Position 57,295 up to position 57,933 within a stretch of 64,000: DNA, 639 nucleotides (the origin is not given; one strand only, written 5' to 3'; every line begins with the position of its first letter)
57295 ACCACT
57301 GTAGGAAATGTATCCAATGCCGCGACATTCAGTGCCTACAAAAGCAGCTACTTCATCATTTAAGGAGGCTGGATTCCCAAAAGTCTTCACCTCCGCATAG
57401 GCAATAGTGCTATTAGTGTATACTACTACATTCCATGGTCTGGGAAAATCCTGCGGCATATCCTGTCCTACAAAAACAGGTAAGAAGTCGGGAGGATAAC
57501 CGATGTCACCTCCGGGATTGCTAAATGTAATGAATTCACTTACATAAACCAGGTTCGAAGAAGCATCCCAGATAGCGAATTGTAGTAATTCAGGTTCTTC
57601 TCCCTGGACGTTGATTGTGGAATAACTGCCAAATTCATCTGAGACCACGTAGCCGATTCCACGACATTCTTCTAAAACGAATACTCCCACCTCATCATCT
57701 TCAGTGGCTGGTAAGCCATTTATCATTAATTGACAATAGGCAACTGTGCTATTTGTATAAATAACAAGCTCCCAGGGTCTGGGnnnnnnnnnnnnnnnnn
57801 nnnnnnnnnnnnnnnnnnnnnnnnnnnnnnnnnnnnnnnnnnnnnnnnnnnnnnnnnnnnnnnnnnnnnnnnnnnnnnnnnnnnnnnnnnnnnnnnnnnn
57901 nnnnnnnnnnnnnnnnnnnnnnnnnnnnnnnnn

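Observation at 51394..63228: A ~3.9k-aa single-ORF surface protein with an ordered super-repeat architecture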

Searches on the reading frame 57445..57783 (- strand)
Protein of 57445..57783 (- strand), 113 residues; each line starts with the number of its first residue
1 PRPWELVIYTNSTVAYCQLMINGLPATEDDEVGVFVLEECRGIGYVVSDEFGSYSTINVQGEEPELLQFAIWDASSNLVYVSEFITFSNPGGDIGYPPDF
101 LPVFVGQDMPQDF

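Call 11: search_protein_families(library=pfam, proteins=[window:57445-57783:-], max_evalue=10)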
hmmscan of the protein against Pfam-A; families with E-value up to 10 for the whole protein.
seq(113 aa): 1 family
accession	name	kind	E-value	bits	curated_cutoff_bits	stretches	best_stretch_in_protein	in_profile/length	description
PF02836.23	Glyco_hydro_2_C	-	0.026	14.1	21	1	30-71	69-111/302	Glycosyl hydrolases family 2, TIM barrel domain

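Call 13: find_homologous_proteins(query=A1, max_evalue=0.001)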
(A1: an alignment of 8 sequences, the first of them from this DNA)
Query A1 (8 sequences) (113 aa, profile of the alignment): 3 proteins with E <= 0.001 among 242 candidates.
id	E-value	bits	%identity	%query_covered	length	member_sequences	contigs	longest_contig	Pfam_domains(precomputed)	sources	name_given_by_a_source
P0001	1.8e-50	187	55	93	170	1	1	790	-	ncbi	-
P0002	4.9e-24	102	63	60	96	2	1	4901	-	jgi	-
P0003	1.7e-11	62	43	47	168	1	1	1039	PF22352.3,PF18911.7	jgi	-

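Call 14: search_solved_structures(query=A1, max_evalue=10)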
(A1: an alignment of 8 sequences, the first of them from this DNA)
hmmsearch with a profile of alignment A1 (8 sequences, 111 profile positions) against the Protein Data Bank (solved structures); distinct sequences matched with E-value up to 10: 2.
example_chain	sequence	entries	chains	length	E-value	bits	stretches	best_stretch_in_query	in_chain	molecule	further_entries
1vhs_A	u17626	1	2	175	0.74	12.7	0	6-43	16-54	similar to phosphinothricin acetyltransferase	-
1c7v_A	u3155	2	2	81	1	12.3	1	62-90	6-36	CALCIUM VECTOR PROTEIN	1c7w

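Call 30: predict_structure(alignment_id=A1)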
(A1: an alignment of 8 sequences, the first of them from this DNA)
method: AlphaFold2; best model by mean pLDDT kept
length: 113 residues; sequences in the alignment: 8
mean_pLDDT: 92.7   pTM: 0.85
mean pLDDT of the five models: 92.7, 92.2, 90.2, 88.7, 87.3
residues with pLDDT >= 90: 96; 70-90: 14; 50-70: 3; < 50: 0
segments of 3 or more residues with pLDDT < 50: none
pLDDT, mean of each block of 10 residues (from residue 1): 92 96 95 96 95 95 97 95 94 85 87 65
secondary structure, 60 per line:
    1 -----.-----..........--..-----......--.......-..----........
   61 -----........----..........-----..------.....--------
elements in order: E12-21 E31-36 E39-45 E53-60 E66-73 E78-87 E101-105

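Call 32: search_protein_representatives(alignment_id=A1)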
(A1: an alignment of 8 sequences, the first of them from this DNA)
Query: 8 sequences, 111 profile positions. Proteins with E-value up to 0.001 (for the whole library): 2585; up to 1e-10: 624; up to 1e-30: 72. The best 150 are listed.
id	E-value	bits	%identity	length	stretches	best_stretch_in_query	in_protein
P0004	0.0e+00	1405.3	-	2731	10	1-107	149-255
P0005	0.0e+00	1187.0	-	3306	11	2-107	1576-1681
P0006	0.0e+00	1028.4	-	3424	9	1-107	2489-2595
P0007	2.1e-154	520.0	-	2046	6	1-108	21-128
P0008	2.3e-83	291.3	-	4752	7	3-102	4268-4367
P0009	1.0e-77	273.1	-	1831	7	3-104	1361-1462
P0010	4.5e-75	264.6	-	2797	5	3-104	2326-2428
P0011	2.1e-72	256.1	-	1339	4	3-104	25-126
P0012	7.1e-70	247.9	-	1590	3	3-100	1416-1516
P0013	1.5e-68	243.6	-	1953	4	3-107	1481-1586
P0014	3.8e-68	242.3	-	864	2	2-109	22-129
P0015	1.6e-67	240.3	-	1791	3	3-101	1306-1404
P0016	5.7e-67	238.5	-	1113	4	3-107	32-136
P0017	1.0e-66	237.7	-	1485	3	2-104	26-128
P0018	2.0e-66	236.8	-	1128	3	3-106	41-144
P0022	9.8e-60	215.2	-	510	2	3-103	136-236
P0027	2.4e-53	194.7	-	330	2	2-107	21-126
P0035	3.1e-50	184.6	-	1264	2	2-102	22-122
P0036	1.4e-49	182.5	-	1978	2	3-102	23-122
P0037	2.1e-49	182.0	-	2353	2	2-104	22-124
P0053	6.2e-39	148.3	-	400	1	3-107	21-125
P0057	3.2e-35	136.3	-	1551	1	2-107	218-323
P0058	4.9e-35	135.7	-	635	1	2-106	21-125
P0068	6.1e-32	125.7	-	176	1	2-107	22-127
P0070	1.5e-31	124.5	-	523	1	2-105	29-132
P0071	2.0e-31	124.1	-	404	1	1-104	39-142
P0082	6.9e-30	119.1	-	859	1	2-108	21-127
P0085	3.3e-29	116.9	-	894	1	3-105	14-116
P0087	4.8e-29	116.4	-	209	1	2-108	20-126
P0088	8.2e-29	115.7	-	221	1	3-104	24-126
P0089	1.4e-28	114.9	-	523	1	2-106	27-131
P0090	1.5e-28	114.9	-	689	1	2-108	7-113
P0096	3.6e-28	113.6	-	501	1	3-106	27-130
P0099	1.4e-27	111.7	-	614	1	3-107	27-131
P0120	1.1e-24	102.3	-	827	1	2-105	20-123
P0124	1.9e-24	101.6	-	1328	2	2-106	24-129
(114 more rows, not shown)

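Call 40: find_related_loci(query=A2, collection=genome_contigs, flank=10000)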
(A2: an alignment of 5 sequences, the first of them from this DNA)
Query A2 (113 aa) in genome_contigs; peptide patterns used: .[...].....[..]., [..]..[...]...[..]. (x = any residue, [..] = any of these).
51 stretches matched a pattern; 25 encode a relative of the query (tblastn E <= 1e-3); 21 distinct loci.
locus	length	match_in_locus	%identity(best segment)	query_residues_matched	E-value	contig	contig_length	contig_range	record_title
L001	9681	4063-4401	76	1-113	4e-58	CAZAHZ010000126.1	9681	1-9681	MAG TPA_asm: uncultured Candidatus Cloacimonadota bacterium isolate SRP178699_co2_176 genome assembly, contig: NODE_7179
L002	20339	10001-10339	74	1-113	7e-56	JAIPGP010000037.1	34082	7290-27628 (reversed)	MAG: Candidatus Cloacimonadota bacterium isolate Tobar13.5m-G52 Tobar13-5m-C1422, whole genome shotgun sequence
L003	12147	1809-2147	67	1-113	1e-51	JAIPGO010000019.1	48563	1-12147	MAG: Candidatus Cloacimonadota bacterium isolate Tobar13.5m-G51 Tobar13-5m-C810, whole genome shotgun sequence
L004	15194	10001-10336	64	2-113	4e-47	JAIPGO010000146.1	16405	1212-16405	MAG: Candidatus Cloacimonadota bacterium isolate Tobar13.5m-G51 Tobar13-5m-C4029, whole genome shotgun sequence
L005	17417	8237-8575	51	1-113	7e-38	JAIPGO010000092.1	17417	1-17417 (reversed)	MAG: Candidatus Cloacimonadota bacterium isolate Tobar13.5m-G51 Tobar13-5m-C3685, whole genome shotgun sequence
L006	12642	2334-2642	59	1-103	2e-37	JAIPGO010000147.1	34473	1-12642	MAG: Candidatus Cloacimonadota bacterium isolate Tobar13.5m-G51 Tobar13-5m-C1396, whole genome shotgun sequence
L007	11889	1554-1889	51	1-112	4e-35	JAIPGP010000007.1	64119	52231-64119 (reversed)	MAG: Candidatus Cloacimonadota bacterium isolate Tobar13.5m-G52 Tobar13-5m-C480, whole genome shotgun sequence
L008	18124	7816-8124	53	1-103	3e-34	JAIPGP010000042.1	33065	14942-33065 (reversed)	MAG: Candidatus Cloacimonadota bacterium isolate Tobar13.5m-G52 Tobar13-5m-C1491, whole genome shotgun sequence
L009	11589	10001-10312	52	1-104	6e-34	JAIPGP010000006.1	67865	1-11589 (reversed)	MAG: Candidatus Cloacimonadota bacterium isolate Tobar13.5m-G52 Tobar13-5m-C441, whole genome shotgun sequence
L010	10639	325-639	48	1-105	4e-30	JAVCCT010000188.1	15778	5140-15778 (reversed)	MAG: Candidatus Stygibacter frigidus isolate MAG_3300035698_198 Ga0374944_283068, whole genome shotgun sequence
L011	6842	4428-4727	48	4-103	4e-30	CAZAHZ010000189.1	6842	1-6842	MAG TPA_asm: uncultured Candidatus Cloacimonadota bacterium isolate SRP178699_co2_176 genome assembly, contig: NODE_1280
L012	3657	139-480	51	1-103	1e-29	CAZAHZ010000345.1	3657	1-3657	MAG TPA_asm: uncultured Candidatus Cloacimonadota bacterium isolate SRP178699_co2_176 genome assembly, contig: NODE_3499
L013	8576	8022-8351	47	4-113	5e-29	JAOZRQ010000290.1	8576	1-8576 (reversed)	MAG: Desulfobacterales bacterium isolate GMC6.concoct.52 GMC6_10406_length_8576_cov_12.171576, whole genome shotgun sequ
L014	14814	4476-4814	50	1-113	6e-34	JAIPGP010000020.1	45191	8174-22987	MAG: Candidatus Cloacimonadota bacterium isolate Tobar13.5m-G52 Tobar13-5m-C908, whole genome shotgun sequence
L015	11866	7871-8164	45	4-101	2e-26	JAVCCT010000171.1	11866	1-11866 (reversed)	MAG: Candidatus Stygibacter frigidus isolate MAG_3300035698_198 Ga0374944_282872, whole genome shotgun sequence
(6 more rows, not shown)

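Call 41: fold_search(model_id=the predicted structure, library=pdb)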
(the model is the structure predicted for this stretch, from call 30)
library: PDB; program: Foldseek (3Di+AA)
matches with E <= 10: 954; with E <= 0.001: 0
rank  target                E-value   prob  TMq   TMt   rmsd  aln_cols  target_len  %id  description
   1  1b90                  1.2e-02  0.96  0.37  0.12   6.5       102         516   12  BACILLUS CEREUS BETA-AMYLASE APO FORM (released 1999-03-15)
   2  8x8k_C                3.3e-02  0.96  0.43  0.47   5.2       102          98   13  Crystal structure of STBD1 CBM20 domain in complex with maltotetraose (released 2024-09-18)
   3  1itc_A                4.7e-02  0.84  0.35  0.11   6.2       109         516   11  Beta-Amylase from Bacillus cereus var. mycoides Complexed with Maltopentaose (released 2003-05-27)
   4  1cqy                  5.3e-02  0.82  0.36  0.39   6.6       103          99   10  STARCH BINDING DOMAIN OF BACILLUS CEREUS BETA-AMYLASE (released 1999-08-20)
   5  2c3x_B                7.7e-02  0.41  0.29  0.33   7.9       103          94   14  Structure of iodinated CBM25 from Bacillus halodurans amylase in complex with maltotetraose (released 2005-10-17)
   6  1ven                  9.0e-02  0.66  0.35  0.10   7.0       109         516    9  Crystal Structure Analysis of Y164E/maltose of Bacilus cereus Beta-amylase at pH 4.6 (released 2005-05-24)
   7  1vep_A                1.0e-01  0.75  0.39  0.12   6.2       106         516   10  Crystal Structure Analysis of Triple (T47M/Y164E/T328N)/maltose of Bacillus cereus Beta-Amylase at pH 6.5 (released 2005-05-24)
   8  4jcm                  1.2e-01  0.66  0.38  0.09   6.3       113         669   11  Crystal structure of Gamma-CGTASE from Alkalophilic bacillus clarkii at 1.65 Angstrom resolution (released 2014-02-26)
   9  2c3x_A                1.5e-01  0.57  0.34  0.39   7.2       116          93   13  Structure of iodinated CBM25 from Bacillus halodurans amylase in complex with maltotetraose (released 2005-10-17)
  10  1veo_A                1.5e-01  0.54  0.35  0.10   7.0       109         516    9  Crystal Structure Analysis of Y164F/maltose of Bacillus cereus Beta-Amylase at pH 4.6 (released 2005-05-24)
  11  9cyt_J                1.6e-01  0.87  0.44  0.05   7.6        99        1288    6  Cryo-EM structure of MRV outer shell (released 2024-12-18)
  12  1qho_A                1.7e-01  0.87  0.48  0.11   4.7       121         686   11  FIVE-DOMAIN ALPHA-AMYLASE FROM BACILLUS STEAROTHERMOPHILUS, MALTOSE/ACARBOSE COMPLEX (released 2000-05-31)
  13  1ej6_A                1.8e-01  0.84  0.42  0.05   8.4        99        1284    4  Reovirus core (released 2000-07-12)
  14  3awg_C                1.9e-01  0.63  0.37  0.17   5.3        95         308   13  Crystal structure of Pten-like domain of Ci-VSP G356A mutant (248-576) (released 2011-05-04)
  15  5ag8_A                2.4e-01  0.44  0.34  0.27  13.2       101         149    9  CRYSTAL STRUCTURE OF A MUTANT (665I6H) OF THE C-TERMINAL DOMAIN OF RGPB (released 2016-04-06)
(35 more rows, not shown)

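Call 66: search_protein_families(library=pfam, proteins=[P0058, P0070, P0071, P0082, P0085, P0089, P0090, P0096, P0099, P0120], max_evalue=0.00001)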
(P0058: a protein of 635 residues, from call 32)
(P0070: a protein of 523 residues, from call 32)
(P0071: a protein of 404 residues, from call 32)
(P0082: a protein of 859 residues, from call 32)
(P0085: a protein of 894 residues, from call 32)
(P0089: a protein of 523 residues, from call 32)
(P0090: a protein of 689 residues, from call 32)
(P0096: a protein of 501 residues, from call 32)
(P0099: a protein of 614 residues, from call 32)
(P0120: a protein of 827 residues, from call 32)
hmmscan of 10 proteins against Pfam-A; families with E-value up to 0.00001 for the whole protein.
P0058 (635 aa): 3 families
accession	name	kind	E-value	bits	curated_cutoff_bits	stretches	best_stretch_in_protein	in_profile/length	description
PF18962.6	Por_Secre_tail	-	5.1e-11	43.1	27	1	556-632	2-74/75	Secretion system C-terminal sorting domain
PF19190.6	BACON_2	-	1.8e-10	41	25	1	131-213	1-91/94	Viral BACON domain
PF13004.13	BACON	-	1.3e-09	38.3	25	1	157-213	2-60/61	Putative binding domain, N-terminal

P0070 (523 aa): 4 families
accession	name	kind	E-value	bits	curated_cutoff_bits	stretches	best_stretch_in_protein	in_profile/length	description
PF13620.12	CarboxypepD_reg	-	1.4e-08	35.4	32.3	1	383-446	2-63/82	Carboxypeptidase regulatory-like domain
PF19190.6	BACON_2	-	4.9e-08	33.2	25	1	140-229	2-92/94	Viral BACON domain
PF13004.13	BACON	-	9.2e-08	32.4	25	1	170-229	3-61/61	Putative binding domain, N-terminal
PF00404.24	Dockerin_1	-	1.4e-07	32.1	22.9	1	467-516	2-52/57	Dockerin type I domain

P0071 (404 aa): 0 families

P0082 (859 aa): 4 families
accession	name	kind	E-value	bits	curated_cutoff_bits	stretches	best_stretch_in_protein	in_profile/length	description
PF18998.6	Flg_new_2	-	2.3e-13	50.3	23.6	1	228-294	3-71/73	Divergent InlB B-repeat domain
PF19190.6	BACON_2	-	1.8e-08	34.6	25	1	132-210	3-86/94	Viral BACON domain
PF18962.6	Por_Secre_tail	-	3.3e-07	30.9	27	1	769-856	2-74/75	Secretion system C-terminal sorting domain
PF13004.13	BACON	-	3.3e-07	30.6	25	1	160-219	2-61/61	Putative binding domain, N-terminal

P0085 (894 aa): 3 families
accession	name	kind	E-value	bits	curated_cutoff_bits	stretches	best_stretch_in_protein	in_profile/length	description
PF13004.13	BACON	-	2.2e-53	178.5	25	5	352-413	1-61/61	Putative binding domain, N-terminal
PF19190.6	BACON_2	-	5.1e-42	142.2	25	4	322-410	2-92/94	Viral BACON domain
PF18962.6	Por_Secre_tail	-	4.3e-11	43.4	27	1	820-887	1-70/75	Secretion system C-terminal sorting domain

P0089 (523 aa): 0 families

P0090 (689 aa): 5 families
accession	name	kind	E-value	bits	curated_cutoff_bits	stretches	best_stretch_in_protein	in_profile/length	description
PF18998.6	Flg_new_2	-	7.8e-59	196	23.6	4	358-427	1-72/73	Divergent InlB B-repeat domain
PF09479.16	Flg_new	-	2.4e-13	50.4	27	1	429-494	1-59/65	Listeria-Bacteroides repeat domain (List_Bact_rpt)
PF13004.13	BACON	-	1.3e-09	38.3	25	1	146-205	2-60/61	Putative binding domain, N-terminal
PF18962.6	Por_Secre_tail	-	7.1e-09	36.3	27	1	611-686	2-74/75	Secretion system C-terminal sorting domain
PF19190.6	BACON_2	-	7.8e-09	35.8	25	1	131-196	19-85/94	Viral BACON domain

P0096 (501 aa): 1 family
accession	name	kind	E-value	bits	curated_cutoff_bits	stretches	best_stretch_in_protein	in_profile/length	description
PF19408.5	PKD_6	-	3e-81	268.3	25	4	216-293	2-82/82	PKD-like domain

P0099 (614 aa): 3 families
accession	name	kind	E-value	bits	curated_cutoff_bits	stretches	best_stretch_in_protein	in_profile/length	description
PF19190.6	BACON_2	-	1.3e-20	73.5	25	2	234-314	2-84/94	Viral BACON domain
PF13004.13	BACON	-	5.6e-19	68.3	25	2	267-324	4-60/61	Putative binding domain, N-terminal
PF18962.6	Por_Secre_tail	-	4.2e-13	49.8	27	1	540-606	1-69/75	Secretion system C-terminal sorting domain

P0120 (827 aa): 3 families
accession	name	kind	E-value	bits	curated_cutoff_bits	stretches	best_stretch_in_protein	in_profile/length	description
PF13004.13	BACON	-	2.2e-62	207.3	25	6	587-643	1-61/61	Putative binding domain, N-terminal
PF19190.6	BACON_2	-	1.1e-55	185.9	25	5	392-473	2-92/94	Viral BACON domain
PF18962.6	Por_Secre_tail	-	5.9e-13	49.4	27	1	751-823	1-74/75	Secretion system C-terminal sorting domain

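Call 67: search_protein_families(library=pfam, proteins=[P0035, P0036, P0037, P0124, P0014, P0022, P0012], max_evalue=0.00001)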
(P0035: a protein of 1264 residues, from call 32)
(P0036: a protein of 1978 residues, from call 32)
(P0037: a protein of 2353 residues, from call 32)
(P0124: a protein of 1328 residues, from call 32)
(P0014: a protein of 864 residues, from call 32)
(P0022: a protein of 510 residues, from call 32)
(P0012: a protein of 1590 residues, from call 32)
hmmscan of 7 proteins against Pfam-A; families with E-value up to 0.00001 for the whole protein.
P0035 (1264 aa): 4 families
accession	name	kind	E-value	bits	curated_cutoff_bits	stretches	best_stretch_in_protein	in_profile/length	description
PF13385.13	Laminin_G_3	-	7.1e-22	78.6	27.6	1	273-421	1-151/151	Concanavalin A-like lectin/glucanases superfamily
PF21471.3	Reelin_subrepeat-B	-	2.7e-14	53.5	27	0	738-762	53-77/127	Reelin subrepeat B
PF10342.15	Kre9_KNH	-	2.3e-11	44.7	24.6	0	721-781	2-67/94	Kre9/KNH-like N-terminal Ig-like domain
PF03174.19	CHB_HEX_C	-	2e-09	37.7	23.6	0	557-581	35-58/76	Chitobiase/beta-hexosaminidase C-terminal domain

P0036 (1978 aa): 7 families
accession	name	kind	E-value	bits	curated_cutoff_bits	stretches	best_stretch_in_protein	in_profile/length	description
PF21471.3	Reelin_subrepeat-B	-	1.9e-28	99.2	27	0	1412-1466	53-110/127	Reelin subrepeat B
PF13385.13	Laminin_G_3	-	1.7e-19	70.9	27.6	1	276-420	4-150/151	Concanavalin A-like lectin/glucanases superfamily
PF10342.15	Kre9_KNH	-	3.4e-19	69.8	24.6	0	813-885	1-80/94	Kre9/KNH-like N-terminal Ig-like domain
PF19119.5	DUF5803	-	1.2e-10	41.8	25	0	852-936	69-150/196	Family of unknown function (DUF5803)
PF03174.19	CHB_HEX_C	-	1.8e-08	34.6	23.6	0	463-480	34-51/76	Chitobiase/beta-hexosaminidase C-terminal domain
PF13860.13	FlgD_ig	-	7.6e-08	32.7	27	1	1910-1964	19-74/79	FlgD Ig-like domain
PF02012.26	BNR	-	6.3e-06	25.8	27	0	1029-1038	2-11/12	BNR/Asp-box repeat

P0037 (2353 aa): 8 families
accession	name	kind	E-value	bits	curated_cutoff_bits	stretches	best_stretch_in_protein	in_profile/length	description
PF21471.3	Reelin_subrepeat-B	-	4.9e-26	91.4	27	0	1777-1837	42-106/127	Reelin subrepeat B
PF10342.15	Kre9_KNH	-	6.9e-26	91.3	24.6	0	997-1056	1-66/94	Kre9/KNH-like N-terminal Ig-like domain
PF00754.31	F5_F8_type_C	-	1.3e-25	90.4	28.2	0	1009-1051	53-99/127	F5/8 type C domain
PF13385.13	Laminin_G_3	-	1.3e-23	84.3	27.6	1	273-420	1-150/151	Concanavalin A-like lectin/glucanases superfamily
PF03174.19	CHB_HEX_C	-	8.1e-12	45.4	23.6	0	1787-1811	27-51/76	Chitobiase/beta-hexosaminidase C-terminal domain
PF13860.13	FlgD_ig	-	2.7e-08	34.1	27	1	2280-2340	12-75/79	FlgD Ig-like domain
PF19119.5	DUF5803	-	4.1e-07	30.2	25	0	948-1029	73-153/196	Family of unknown function (DUF5803)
PF18962.6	Por_Secre_tail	-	3.3e-06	27.7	27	0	2270-2350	2-74/75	Secretion system C-terminal sorting domain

P0124 (1328 aa): 2 families
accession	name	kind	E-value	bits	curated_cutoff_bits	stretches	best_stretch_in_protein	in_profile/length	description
PF13573.12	SprB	-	3.2e-91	299.1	28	9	518-553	2-37/37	SprB repeat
PF18962.6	Por_Secre_tail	-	5.2e-06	27.1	27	0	1251-1326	3-75/75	Secretion system C-terminal sorting domain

P0014 (864 aa): 4 families
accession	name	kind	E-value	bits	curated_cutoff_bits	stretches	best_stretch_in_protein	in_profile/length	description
PF19190.6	BACON_2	-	1e-40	138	25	4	132-214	2-93/94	Viral BACON domain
PF13004.13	BACON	-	9.5e-31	106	25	4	157-213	2-61/61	Putative binding domain, N-terminal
PF18998.6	Flg_new_2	-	7e-17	61.6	23.6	1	222-291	1-72/73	Divergent InlB B-repeat domain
PF18962.6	Por_Secre_tail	-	1.1e-09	38.9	27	1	780-852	2-72/75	Secretion system C-terminal sorting domain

P0022 (510 aa): 1 family
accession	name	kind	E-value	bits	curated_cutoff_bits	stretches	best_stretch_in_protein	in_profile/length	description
PF18962.6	Por_Secre_tail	-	1.5e-06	28.9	27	1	438-501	1-69/75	Secretion system C-terminal sorting domain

P0012 (1590 aa): 2 families
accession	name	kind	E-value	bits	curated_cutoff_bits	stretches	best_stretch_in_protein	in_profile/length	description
PF07705.17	CARDB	-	2.6e-26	92.2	22.7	2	898-1010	1-99/101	CARDB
PF01551.29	Peptidase_M23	-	3.9e-23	81.9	28.7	1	58-152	2-92/96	Peptidase family M23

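Call 68: list_cluster_members(proteins=[P0004, P0005, P0007, P0053, P0057, P0068, P0087])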
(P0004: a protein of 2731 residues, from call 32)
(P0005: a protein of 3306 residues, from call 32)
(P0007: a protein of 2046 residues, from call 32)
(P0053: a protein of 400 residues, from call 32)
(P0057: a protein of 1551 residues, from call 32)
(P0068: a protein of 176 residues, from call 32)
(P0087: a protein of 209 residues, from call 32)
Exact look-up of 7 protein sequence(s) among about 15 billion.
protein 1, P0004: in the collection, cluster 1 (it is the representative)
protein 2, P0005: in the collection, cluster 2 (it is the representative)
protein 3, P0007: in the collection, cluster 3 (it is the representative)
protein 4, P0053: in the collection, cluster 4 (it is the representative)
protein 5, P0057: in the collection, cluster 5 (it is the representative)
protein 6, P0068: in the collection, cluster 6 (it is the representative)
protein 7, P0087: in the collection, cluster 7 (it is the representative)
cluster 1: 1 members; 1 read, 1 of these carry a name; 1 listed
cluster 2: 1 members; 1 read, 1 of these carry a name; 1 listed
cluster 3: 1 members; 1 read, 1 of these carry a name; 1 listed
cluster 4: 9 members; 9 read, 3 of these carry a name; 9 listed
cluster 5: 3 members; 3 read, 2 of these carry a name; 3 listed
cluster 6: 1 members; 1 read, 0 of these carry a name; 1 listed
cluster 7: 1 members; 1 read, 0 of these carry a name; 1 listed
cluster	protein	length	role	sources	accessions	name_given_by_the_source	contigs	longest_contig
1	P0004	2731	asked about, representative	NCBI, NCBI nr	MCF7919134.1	MAG: tandem-95 repeat protein [Candidatus Cloacimonetes bacterium] | tandem-95 repeat protein [Candidatus Cloacimonadota bacterium]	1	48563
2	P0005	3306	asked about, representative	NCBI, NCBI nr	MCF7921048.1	MAG: tandem-95 repeat protein, partial [Candidatus Cloacimonetes bacterium] | tandem-95 repeat protein [Candidatus Cloacimonadota bacterium]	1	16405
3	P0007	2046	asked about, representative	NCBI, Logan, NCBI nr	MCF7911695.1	MAG: tandem-95 repeat protein [Candidatus Cloacimonetes bacterium] | tandem-95 repeat protein [Candidatus Cloacimonadota bacterium]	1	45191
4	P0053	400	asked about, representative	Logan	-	-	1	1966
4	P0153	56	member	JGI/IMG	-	small subunit ribosomal protein S14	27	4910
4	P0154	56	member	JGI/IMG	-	small subunit ribosomal protein S14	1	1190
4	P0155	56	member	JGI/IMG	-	small subunit ribosomal protein S14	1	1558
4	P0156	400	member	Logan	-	-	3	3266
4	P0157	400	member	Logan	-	-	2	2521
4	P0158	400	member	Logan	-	-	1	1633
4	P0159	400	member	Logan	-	-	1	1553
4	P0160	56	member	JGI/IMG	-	-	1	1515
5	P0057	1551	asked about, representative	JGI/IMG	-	-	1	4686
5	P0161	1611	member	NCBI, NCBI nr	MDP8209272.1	MAG: tandem-95 repeat protein [Candidatus Stygibacter australis] | tandem-95 repeat protein [Candidatus Stygibacter australis]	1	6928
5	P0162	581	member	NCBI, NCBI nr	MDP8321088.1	MAG: tandem-95 repeat protein, partial [Candidatus Stygibacter australis] | tandem-95 repeat protein [Candidatus Stygibacter australis]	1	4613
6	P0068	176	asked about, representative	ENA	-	-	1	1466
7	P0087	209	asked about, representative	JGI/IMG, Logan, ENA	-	-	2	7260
